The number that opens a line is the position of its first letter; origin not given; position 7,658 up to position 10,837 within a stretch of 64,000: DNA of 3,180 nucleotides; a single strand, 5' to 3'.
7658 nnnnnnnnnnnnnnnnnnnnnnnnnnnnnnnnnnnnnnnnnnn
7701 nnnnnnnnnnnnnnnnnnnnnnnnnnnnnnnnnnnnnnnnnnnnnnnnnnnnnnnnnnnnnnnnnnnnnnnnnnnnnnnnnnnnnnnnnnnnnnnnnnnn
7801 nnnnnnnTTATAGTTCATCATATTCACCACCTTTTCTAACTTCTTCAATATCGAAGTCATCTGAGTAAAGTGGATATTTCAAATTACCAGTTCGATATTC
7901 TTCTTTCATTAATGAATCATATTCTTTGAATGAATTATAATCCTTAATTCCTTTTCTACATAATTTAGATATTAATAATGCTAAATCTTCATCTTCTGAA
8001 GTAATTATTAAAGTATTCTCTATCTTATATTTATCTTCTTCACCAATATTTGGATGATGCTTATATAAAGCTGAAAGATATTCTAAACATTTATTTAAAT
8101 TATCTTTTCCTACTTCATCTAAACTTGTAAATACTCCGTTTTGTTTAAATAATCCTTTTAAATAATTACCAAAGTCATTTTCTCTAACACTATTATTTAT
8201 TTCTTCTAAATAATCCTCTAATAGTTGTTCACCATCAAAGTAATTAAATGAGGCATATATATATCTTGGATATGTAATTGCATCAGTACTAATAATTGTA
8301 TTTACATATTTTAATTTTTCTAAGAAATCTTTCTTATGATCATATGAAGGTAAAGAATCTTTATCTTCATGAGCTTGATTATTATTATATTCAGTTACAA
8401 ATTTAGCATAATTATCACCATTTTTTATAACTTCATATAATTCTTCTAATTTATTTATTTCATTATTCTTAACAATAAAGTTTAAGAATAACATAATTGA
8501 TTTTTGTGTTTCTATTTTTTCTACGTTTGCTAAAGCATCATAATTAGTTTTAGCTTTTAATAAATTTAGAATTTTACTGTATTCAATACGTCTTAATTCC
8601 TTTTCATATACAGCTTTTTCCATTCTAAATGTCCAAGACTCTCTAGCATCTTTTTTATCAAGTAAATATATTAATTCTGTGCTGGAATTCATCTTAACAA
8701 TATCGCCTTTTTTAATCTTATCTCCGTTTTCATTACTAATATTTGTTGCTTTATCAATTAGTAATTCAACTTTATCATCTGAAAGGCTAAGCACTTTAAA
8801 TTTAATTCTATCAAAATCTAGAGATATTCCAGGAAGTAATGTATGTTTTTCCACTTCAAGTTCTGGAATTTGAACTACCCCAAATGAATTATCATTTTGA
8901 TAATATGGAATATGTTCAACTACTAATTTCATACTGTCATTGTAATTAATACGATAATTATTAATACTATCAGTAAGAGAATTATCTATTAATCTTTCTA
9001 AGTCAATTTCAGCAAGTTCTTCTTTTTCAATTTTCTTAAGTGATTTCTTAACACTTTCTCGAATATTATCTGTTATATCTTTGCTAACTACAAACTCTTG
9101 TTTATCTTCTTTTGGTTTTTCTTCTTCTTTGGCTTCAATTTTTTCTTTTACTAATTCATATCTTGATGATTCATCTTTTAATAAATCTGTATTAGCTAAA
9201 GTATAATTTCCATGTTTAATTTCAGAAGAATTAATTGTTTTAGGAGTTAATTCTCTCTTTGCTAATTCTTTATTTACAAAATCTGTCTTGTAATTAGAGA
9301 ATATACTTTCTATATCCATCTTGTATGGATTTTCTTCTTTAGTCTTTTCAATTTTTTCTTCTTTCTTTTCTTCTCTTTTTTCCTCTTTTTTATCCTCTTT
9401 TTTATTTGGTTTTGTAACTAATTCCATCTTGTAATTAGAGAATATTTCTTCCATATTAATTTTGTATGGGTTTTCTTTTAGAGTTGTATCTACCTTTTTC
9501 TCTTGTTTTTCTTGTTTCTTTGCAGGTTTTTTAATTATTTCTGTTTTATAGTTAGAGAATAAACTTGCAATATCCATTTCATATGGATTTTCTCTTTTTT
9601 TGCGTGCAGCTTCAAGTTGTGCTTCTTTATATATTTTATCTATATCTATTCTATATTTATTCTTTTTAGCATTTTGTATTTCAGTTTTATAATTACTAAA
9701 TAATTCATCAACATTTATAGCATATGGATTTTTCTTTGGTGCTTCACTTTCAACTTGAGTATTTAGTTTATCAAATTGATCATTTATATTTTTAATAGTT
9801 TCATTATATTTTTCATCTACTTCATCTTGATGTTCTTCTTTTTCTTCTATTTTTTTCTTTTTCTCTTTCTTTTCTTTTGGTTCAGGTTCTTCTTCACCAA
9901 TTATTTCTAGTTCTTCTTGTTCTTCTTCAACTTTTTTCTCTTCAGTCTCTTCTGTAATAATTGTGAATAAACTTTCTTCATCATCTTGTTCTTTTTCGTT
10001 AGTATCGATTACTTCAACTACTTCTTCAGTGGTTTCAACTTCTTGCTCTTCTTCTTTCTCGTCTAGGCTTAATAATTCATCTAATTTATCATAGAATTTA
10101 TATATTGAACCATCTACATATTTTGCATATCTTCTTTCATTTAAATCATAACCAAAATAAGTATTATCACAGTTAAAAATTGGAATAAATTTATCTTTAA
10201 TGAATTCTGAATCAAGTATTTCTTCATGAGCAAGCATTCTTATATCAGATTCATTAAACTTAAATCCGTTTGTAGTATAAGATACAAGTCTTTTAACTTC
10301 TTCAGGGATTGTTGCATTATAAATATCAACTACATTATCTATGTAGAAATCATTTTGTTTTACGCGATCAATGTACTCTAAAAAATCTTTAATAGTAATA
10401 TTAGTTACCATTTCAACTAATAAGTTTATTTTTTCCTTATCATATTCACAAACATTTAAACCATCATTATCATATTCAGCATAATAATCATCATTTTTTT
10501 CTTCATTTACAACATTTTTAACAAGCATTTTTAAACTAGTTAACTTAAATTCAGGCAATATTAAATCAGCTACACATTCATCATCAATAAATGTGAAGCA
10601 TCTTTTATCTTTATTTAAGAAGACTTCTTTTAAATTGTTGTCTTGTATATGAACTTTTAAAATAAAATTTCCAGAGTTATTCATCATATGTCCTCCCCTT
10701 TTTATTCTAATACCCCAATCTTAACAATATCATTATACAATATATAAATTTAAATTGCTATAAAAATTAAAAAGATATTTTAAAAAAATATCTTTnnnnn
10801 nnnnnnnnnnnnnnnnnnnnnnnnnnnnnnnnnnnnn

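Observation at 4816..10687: Overlapping pair of giant cytoplasmic K/E-rich proteins with arrays of short Y-x-[MI]-D-[LI]-x-x-[IL]-F repeats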

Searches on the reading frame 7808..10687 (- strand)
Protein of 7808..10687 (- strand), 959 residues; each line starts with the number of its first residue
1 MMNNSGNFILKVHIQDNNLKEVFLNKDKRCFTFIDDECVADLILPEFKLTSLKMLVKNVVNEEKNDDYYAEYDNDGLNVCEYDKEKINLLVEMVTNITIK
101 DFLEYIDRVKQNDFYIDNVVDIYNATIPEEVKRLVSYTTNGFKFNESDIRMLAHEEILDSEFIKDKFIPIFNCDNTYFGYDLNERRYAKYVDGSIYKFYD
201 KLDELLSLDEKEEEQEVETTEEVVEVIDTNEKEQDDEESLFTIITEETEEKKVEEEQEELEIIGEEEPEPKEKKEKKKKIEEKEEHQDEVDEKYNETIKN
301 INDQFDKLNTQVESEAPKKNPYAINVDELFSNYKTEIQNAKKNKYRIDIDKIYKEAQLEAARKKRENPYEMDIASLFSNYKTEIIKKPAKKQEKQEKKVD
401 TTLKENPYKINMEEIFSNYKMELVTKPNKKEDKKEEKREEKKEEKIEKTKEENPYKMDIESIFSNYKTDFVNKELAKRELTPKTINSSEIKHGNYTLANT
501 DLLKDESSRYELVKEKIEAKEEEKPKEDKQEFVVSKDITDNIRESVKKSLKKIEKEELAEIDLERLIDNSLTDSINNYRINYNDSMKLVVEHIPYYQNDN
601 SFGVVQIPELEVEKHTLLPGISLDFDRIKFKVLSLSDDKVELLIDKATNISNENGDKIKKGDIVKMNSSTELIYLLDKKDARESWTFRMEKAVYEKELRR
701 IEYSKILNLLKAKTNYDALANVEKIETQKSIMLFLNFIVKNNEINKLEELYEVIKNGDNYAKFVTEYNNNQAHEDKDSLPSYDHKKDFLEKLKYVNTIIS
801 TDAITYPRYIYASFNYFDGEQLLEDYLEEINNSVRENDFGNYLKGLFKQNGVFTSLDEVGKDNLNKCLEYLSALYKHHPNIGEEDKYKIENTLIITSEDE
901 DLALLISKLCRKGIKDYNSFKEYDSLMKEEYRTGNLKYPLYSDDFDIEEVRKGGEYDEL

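Call 3: search_protein_families(library=pfam, proteins=[window:7808-10687:-], max_evalue=0.1)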
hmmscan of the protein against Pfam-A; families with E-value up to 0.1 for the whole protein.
window:7808-10687:- (959 aa): 0 families

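Call 4: search_protein_families(library=ncbifam, proteins=[window:7808-10687:-], max_evalue=0.1)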
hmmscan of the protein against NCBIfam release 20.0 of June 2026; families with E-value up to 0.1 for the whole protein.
window:7808-10687:- (959 aa): 0 families

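Call 9: find_homologous_proteins(query=window:7808-10687:-)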
Query window:7808-10687:- (959 aa): 16 proteins with E <= 0.001 among 8000 candidates.
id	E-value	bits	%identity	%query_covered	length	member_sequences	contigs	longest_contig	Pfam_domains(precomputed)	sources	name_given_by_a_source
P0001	0.0e+0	2040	100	100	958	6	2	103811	-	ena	-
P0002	0.0e+0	1283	65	100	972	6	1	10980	-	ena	-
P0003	0.0e+0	1265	62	100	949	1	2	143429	-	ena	-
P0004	0.0e+0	1257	67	58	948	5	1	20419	-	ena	-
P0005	8.6e-203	694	43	100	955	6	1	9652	-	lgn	-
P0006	7.4e-196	671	41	100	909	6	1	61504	-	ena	-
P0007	8.3e-196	671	42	100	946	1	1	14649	-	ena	-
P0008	1.5e-177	611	47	45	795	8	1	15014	-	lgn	-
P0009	1.3e-169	584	48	41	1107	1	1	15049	-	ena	-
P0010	4.3e-163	563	48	42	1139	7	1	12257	-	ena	-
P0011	7.9e-162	559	47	42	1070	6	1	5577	-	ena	-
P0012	2.6e-155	537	45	43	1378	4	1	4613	-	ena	-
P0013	3.7e-151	523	45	43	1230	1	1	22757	-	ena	-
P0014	7.8e-148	512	45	43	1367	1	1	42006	-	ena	-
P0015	2.4e-127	445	46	32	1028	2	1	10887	-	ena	-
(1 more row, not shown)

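Call 14: search_solved_structures(query=window:7808-10687:-, max_evalue=1)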
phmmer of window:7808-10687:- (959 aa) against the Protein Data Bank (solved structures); distinct sequences matched with E-value up to 1: 0.

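Call 16: search_protein_families(library=padloc, proteins=[window:7808-10687:-], max_evalue=0.1)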
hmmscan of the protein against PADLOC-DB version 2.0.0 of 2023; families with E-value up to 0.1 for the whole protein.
window:7808-10687:- (959 aa): 0 families

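Call 17: find_encoding_contigs(protein=P0006, flank=10000, max_places=2)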
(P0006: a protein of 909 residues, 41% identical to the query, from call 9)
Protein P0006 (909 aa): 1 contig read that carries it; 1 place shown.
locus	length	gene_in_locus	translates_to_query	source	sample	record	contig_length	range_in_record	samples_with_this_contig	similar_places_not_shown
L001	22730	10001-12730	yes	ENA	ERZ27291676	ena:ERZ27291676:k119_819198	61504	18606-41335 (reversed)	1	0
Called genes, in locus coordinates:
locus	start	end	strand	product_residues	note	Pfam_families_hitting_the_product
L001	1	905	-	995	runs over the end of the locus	PF00912:Transgly, PF00905:Transpeptidase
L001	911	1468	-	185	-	PF03838:RecU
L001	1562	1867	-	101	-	-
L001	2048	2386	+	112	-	PF05103:DivIVA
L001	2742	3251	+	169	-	PF13560:HTH_31 (weak), PF13413:HTH_25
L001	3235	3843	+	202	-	PF01066:CDP-OH_P_transf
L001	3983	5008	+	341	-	PF00154:RecA_N, PF06745:ATPase (weak), PF08423:Rad51, PF27531:MT3502_N (faint), PF21096:RecA_C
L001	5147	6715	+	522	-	PF12072:RNase_Y_N, PF00013:KH_1, PF08668:HDOD (faint), PF01966:HD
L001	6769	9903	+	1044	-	PF09479:Flg_new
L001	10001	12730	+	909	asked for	-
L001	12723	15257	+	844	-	PF14094:DUF4272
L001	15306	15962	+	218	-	PF00849:PseudoU_synth_2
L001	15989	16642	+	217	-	-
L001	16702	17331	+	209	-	PF01832:Glucosaminidase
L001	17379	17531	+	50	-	-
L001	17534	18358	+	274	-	PF02811:PHP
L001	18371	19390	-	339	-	-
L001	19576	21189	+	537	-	PF04203:Sortase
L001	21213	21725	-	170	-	PF06695:Sm_multidrug_ex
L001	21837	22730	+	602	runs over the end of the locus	PF00009:GTP_EFTU, PF01926:MMR_HSR1 (weak), PF03144:GTP_EFTU_D2, PF22042:EF-G_D2, PF14492:EFG_III (weak), PF00679:EFG_C, PF21018:BipA_C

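Call 18: find_encoding_contigs(protein=P0014, flank=10000, max_places=2)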
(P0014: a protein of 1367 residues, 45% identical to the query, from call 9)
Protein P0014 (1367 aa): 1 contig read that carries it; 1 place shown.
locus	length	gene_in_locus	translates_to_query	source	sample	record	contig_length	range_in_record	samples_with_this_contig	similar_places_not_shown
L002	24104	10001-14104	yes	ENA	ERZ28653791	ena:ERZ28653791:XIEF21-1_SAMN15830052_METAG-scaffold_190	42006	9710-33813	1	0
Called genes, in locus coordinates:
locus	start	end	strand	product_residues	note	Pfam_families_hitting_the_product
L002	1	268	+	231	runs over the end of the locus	PF07179:SseB, PF14581:SseB_C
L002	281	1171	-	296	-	PF00126:HTH_1, PF03466:LysR_substrate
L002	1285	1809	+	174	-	-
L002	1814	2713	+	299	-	PF04055:Radical_SAM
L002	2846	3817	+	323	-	-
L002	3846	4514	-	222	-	-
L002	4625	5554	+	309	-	PF00753:Lactamase_B, PF19583:ODP (weak), PF23023:Anti-Pycsar_Apyc1 (weak)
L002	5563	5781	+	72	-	PF11213:DUF3006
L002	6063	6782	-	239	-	PF00702:Hydrolase, PF13419:HAD_2, PF13242:Hydrolase_like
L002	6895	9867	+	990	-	-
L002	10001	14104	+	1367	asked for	-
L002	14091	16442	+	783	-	PF14094:DUF4272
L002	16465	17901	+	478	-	PF00171:Aldedh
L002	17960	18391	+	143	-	-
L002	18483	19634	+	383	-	PF00465:Fe-ADH, PF13685:Fe-ADH_2, PF25137:ADH_Fe_C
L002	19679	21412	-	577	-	-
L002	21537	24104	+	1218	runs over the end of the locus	-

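Call 25: search_protein_families(library=pfam, alignment_id=A1, max_evalue=1)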
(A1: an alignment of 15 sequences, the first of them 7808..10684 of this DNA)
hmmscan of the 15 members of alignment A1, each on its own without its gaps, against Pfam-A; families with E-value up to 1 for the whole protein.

A. member 1, window:7808-10684:- (958 aa): 1 family
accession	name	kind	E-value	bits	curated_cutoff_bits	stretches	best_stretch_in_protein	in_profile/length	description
PF19990.4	DUF6426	-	0.29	11.1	25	0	394-428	160-196/203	Family of unknown function (DUF6426)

B. families by the number of members that match (of 15 scanned): 6 families
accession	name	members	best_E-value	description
PF10844.13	DUF2577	1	0.0025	Protein of unknown function (DUF2577)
PF18652.6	Adhesin_P1_N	1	0.038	Adhesin P1 N-terminal domain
PF01638.23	HxlR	1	0.27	HxlR-like helix-turn-helix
PF19990.4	DUF6426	1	0.29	Family of unknown function (DUF6426)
PF04428.19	Choline_kin_N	1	0.6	Choline kinase N terminus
PF03941.20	INCENP_ARK-bind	1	0.82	Inner centromere protein, ARK binding region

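Call 29: find_related_loci(query=A1, collection=genome_contigs, flank=8000)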
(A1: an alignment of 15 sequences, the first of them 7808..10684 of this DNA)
Query A1 (958 aa) in genome_contigs; peptide patterns used: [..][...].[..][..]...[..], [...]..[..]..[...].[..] (x = any residue, [..] = any of these).
216 stretches matched a pattern; 6 encode a relative of the query (tblastn E <= 1e-3); 6 distinct loci.
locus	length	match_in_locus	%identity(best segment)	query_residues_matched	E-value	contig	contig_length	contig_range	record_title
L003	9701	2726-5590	42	1-958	0e+0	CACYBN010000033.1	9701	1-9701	MAG: uncultured Erysipelotrichaceae bacterium isolate RUG11788 genome assembly, contig: RUG11788_asm_33, whole genome sh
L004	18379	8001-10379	47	1-957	1e-120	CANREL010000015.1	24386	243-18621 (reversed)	MAG: uncultured Bacilli bacterium isolate Lapin-024__bin108 genome assembly, contig: Lapin-024__NODE_2640_length_24386_c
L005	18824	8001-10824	43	1-954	4e-116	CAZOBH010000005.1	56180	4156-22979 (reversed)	MAG TPA_asm: uncultured Clostridium sp. isolate binchicken_co353_168 genome assembly, contig: NODE_714_length_56180_cov_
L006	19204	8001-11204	46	1-958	8e-109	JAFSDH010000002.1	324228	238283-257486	MAG: Bacilli bacterium isolate RGIG3038 Goat_Rectum-4__c139, whole genome shotgun sequence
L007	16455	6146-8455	48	1-957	9e-118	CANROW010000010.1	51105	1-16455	MAG: uncultured Bacilli bacterium isolate Lapin-020__bin10 genome assembly, contig: Lapin-020__NODE_644_length_51105_cov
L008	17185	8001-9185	52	560-953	2e-127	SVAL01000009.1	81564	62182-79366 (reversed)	MAG: Bacillota bacterium isolate SIG201 NODE_1518_length_81564_cov_7.612633, whole genome shotgun sequence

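Call 38: predict_structure(alignment_id=A1)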
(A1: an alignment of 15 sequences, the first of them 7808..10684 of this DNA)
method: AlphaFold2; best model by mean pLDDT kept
length: 958 residues; sequences in the alignment: 15
mean_pLDDT: 60.7   pTM: 0.38
mean pLDDT of the five models: 60.7, 59.0, 58.1, 57.7, 55.5
residues with pLDDT >= 90: 83; 70-90: 357; 50-70: 148; < 50: 370
segments of 3 or more residues with pLDDT < 50: 1-9, 20-62, 72-74, 76-78, 208-272, 307-345, 363-534, 569-583, 692-694, 953-958
pLDDT, mean of each block of 10 residues (from residue 1): 37 50 41 42 42 43 54 46 58 64 71 78 81 76 77 83 85 87 87 83 67 31 26 25 27 28 35 53 61 72 55 34 35 34 49 60 40 33 28 23 28 31 27 27 27 29 29 28 26 24 27 27 31 49 64 53 51 41 63 74 64 75 87 77 86 83 83 79 81 55 86 85 92 88 87 87 94 83 84 89 88 78 83 90 89 88 92 87 88 79 88 79 87 86 74 43
secondary structure, 60 per line:
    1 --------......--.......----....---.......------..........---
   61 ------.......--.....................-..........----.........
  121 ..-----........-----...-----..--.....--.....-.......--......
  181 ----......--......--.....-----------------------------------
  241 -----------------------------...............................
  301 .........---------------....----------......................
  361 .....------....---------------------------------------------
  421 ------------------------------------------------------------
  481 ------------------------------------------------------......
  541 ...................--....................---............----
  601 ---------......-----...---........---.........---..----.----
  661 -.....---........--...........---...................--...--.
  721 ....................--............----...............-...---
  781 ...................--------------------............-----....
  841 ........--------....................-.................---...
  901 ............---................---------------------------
elements in order (helices of 4 or more, strands of 3 or more residues): E9-14 E17-23 E28-31 H35-41 H48-57 E67-73 E76-82 H83-94 H98-107 H112-122 H128-135 E141-143 H153-157 H160-164 E166-172 E175-180 E185-190 E193-198 H201-205 H270-309 H325-328 H339-365 H372-375 H535-559 H562-581 E585-596 E610-615 E621-623 E627-634 E638-646 E662-666 E670-677 E680-690 H694-712 H720-740 H743-754 H759-773 H781-799 H820-831 H837-848 H857-876 H878-894 H898-912 H916-931

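Call 42: fold_search(model_id=the predicted structure, library=pdb)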
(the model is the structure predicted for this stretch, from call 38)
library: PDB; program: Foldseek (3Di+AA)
matches with E <= 10: 316; with E <= 0.001: 0
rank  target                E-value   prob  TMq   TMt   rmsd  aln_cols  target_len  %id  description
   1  9ee7                  2.8e-03  1.00  0.06  0.17  10.8       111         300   17  Folded domains of Xrs2 from S.cerevisiae (released 2025-09-10)
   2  6ayf_A                5.0e-03  0.18  0.06  0.10  26.4       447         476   13  TRPML3/ML-SA1 complex at pH 7.4 (released 2017-11-08)
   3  6aye_A                1.4e-02  0.10  0.05  0.08  26.1       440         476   11  Human apo-TRPML3 channel at pH 7.4 (released 2017-11-08)
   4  7drt_B                3.7e-02  0.10  0.05  0.09  23.2       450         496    8  Human Wntless in complex with Wnt3a (released 2021-07-14)
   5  8wwy_B                4.8e-02  0.75  0.05  0.28  10.4       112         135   11  Crystal structure of mouse TIFA/TIFAB heterodimer (released 2024-03-13)
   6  4xlw_H                6.9e-02  0.30  0.05  0.13  17.3       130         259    7  Complex of Notch1 (EGF11-13) bound to Delta-like 4 (N-EGF2) (released 2015-03-04)
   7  9cc2_A                6.9e-02  0.06  0.05  0.08  26.2       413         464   13  Cryo-EM structure of mouse PI(4,5)P2-bound TRPML1 channel at 2.46 Angstrom resolution (released 2024-10-09)
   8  9cbz_A                8.1e-02  0.07  0.05  0.09  25.6       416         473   10  Cryo-EM structure of mouse TRPML1 channel Y404W at 2.86 Angstrom resolution (released 2024-10-09)
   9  4xlw_B                8.5e-02  0.28  0.05  0.13  17.5       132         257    6  Complex of Notch1 (EGF11-13) bound to Delta-like 4 (N-EGF2) (released 2015-03-04)
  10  1jqp                  1.0e-01  0.72  0.06  0.14  12.5       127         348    9  dipeptidyl peptidase I (cathepsin C), a tetrameric cysteine protease of the papain family (released 2002-10-18)
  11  4cdf_A                1.1e-01  0.72  0.07  0.33  11.3       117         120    6  Human DPP1 in complex with (2S,4S)-N-((1S)-1-cyano-2-(4-(4- cyanophenyl)phenyl)ethyl)-4-hydroxy-piperidine-2-carboxami (released 2014-03-19)
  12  4xlw_D                1.1e-01  0.23  0.05  0.13  17.4       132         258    5  Complex of Notch1 (EGF11-13) bound to Delta-like 4 (N-EGF2) (released 2015-03-04)
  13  3d5p_A                1.3e-01  1.00  0.08  0.50   3.5       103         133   16  CRYSTAL STRUCTURE OF A PUTATIVE GLUCAN SYNTHESIS REGULATOR OF SMI1/KNR4 FAMILY (BF1740) FROM BACTEROIDES FRAGILIS NCTC (released 2008-07-15)
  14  4oem_A                1.3e-01  0.60  0.06  0.17  11.5       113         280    7  Crystal structure of Cathepsin C in complex with dipeptide substrates (released 2015-03-25)
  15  9hlc_A                1.3e-01  0.04  0.05  0.08  26.0       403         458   12  TRPML1 in complex with compound 11 (released 2025-06-04)
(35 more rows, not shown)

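Call 61: search_protein_families(library=pfam, proteins=[L002:9103-9864:+], max_evalue=10)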
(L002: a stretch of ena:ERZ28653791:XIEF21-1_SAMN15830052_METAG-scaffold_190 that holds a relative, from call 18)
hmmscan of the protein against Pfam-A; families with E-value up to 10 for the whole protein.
L002:9103-9864:+ (254 aa): 0 families

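Call 100: search_protein_families(library=phrogs, proteins=[window:7808-10684:-], max_evalue=0.01)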
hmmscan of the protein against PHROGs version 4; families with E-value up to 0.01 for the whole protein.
window:7808-10684:- (958 aa): 0 families
